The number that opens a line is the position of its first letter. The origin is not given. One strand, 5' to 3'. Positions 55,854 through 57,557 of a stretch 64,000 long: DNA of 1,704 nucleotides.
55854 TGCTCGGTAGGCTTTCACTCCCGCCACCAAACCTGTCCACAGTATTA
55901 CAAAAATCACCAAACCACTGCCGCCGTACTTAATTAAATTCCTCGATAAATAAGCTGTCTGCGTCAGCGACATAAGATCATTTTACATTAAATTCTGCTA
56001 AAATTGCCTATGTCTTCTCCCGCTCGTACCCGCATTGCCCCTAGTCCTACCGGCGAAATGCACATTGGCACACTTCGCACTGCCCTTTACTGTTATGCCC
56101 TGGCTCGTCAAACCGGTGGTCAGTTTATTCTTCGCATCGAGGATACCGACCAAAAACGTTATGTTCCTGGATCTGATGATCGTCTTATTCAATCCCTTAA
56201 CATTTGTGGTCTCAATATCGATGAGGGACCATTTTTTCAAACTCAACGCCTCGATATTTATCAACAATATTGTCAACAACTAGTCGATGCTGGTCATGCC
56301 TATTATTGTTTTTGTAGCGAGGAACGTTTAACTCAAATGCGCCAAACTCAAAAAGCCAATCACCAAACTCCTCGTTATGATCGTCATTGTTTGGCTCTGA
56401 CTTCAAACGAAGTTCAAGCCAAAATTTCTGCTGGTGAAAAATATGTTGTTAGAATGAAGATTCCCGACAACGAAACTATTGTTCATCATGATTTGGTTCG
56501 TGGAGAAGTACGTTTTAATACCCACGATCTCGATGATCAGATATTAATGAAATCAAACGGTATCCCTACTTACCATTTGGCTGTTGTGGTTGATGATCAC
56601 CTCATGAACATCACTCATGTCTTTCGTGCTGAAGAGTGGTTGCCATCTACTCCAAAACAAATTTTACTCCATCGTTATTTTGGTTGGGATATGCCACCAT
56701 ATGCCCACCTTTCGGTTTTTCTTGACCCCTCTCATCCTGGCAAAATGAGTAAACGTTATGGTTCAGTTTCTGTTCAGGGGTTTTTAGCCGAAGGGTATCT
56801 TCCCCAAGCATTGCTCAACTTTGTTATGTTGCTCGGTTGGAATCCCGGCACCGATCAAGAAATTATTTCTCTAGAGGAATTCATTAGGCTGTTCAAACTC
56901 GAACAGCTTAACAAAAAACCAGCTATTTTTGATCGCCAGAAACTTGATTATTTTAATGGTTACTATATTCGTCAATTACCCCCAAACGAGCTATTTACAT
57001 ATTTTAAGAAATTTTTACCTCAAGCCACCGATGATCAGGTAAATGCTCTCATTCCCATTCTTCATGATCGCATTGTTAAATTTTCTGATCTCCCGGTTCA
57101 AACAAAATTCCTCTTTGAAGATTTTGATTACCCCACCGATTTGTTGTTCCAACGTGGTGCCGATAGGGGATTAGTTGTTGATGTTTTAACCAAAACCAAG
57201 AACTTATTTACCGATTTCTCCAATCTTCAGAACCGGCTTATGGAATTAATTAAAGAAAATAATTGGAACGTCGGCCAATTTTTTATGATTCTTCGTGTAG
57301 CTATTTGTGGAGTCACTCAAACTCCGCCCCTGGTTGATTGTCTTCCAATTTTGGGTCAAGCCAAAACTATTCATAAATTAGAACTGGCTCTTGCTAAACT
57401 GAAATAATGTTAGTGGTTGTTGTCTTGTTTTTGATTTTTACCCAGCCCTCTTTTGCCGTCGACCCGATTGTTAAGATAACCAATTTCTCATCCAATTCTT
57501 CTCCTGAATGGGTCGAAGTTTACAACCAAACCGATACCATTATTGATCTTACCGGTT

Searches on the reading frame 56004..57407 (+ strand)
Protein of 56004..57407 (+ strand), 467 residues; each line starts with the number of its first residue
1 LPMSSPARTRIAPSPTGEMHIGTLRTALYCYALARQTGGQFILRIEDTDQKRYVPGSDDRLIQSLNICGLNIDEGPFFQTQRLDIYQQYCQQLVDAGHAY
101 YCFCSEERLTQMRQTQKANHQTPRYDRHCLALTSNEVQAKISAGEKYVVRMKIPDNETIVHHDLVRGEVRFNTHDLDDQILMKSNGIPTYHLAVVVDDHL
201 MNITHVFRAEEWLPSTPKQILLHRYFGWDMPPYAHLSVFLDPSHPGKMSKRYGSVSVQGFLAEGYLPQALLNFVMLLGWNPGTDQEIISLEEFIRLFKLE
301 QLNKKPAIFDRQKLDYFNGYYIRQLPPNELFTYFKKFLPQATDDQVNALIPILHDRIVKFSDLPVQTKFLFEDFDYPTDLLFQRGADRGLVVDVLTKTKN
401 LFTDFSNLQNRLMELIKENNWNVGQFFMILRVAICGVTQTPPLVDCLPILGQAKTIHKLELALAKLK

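Call 57: search_protein_families(library=pfam, proteins=[window:56004-57407:+], max_evalue=0.0001)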
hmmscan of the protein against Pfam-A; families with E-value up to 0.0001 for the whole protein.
window:56004-57407:+ (467 aa): 2 families
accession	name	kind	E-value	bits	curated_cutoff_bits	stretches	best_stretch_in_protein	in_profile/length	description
PF00749.27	tRNA-synt_1c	-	2.6e-103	345.7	23.4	1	8-315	3-313/314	tRNA synthetases class I (E and Q), catalytic domain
PF19269.4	Anticodon_2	-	4e-18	66.6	23.6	1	334-462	6-140/141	Anticodon binding domain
